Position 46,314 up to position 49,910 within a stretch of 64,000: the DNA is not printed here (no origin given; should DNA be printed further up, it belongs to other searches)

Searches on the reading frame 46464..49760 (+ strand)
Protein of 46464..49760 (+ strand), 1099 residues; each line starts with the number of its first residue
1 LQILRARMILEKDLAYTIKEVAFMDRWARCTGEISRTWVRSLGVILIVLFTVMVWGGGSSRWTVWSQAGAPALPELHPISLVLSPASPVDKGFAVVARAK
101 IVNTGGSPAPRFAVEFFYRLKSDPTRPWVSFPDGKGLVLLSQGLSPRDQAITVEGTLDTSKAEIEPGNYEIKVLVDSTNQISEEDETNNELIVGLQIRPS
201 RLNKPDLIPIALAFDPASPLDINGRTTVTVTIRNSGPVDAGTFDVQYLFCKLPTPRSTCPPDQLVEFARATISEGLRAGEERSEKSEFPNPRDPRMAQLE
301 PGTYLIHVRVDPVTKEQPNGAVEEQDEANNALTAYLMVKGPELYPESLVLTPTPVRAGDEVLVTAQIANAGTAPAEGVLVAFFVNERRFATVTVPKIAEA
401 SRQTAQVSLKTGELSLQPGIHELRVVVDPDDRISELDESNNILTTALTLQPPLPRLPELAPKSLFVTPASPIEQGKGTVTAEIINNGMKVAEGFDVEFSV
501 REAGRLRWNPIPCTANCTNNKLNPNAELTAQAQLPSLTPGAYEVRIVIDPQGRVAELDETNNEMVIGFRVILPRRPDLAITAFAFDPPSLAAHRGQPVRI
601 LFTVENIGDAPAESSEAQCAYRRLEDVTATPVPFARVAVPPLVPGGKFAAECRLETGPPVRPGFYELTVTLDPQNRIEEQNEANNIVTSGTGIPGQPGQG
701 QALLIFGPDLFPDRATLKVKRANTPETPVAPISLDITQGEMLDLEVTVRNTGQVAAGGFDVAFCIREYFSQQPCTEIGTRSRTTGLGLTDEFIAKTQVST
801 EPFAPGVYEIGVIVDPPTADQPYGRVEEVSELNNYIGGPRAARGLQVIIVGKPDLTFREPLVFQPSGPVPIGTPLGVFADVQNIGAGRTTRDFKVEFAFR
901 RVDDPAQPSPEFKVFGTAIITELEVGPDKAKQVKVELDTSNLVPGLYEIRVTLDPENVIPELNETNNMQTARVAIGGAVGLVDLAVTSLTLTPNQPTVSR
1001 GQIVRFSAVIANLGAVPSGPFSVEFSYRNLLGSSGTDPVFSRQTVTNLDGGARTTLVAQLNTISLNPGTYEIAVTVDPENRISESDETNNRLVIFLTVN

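Call 34: search_protein_families(library=pfam, proteins=[window:46464-49760:+], max_evalue=0.00001)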
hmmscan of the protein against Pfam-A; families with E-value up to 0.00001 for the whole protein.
window:46464-49760:+ (1099 aa): 6 families
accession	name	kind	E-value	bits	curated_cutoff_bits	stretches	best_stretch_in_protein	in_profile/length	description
PF07705.17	CARDB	-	6.1e-87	286.8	22.7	6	341-444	2-100/101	CARDB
PF01186.22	Lysyl_oxidase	-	3.7e-18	66.3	20.4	0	536-565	160-189/204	Lysyl oxidase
PF12690.13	BsuPI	-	5.3e-08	33.2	22.9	0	517-548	63-96/101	Intracellular proteinase inhibitor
PF11797.14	WxLIP_HBD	-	2e-07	31.5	28.9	0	917-955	77-115/138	WxL Interacting Protein, host binding domain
PF14524.12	Wzt_C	-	7.5e-07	29.7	30.4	0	997-1081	27-111/143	Wzt C-terminal domain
PF07495.19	Y_Y_Y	-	6.3e-06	26.4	26.6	0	164-193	35-64/65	Y_Y_Y domain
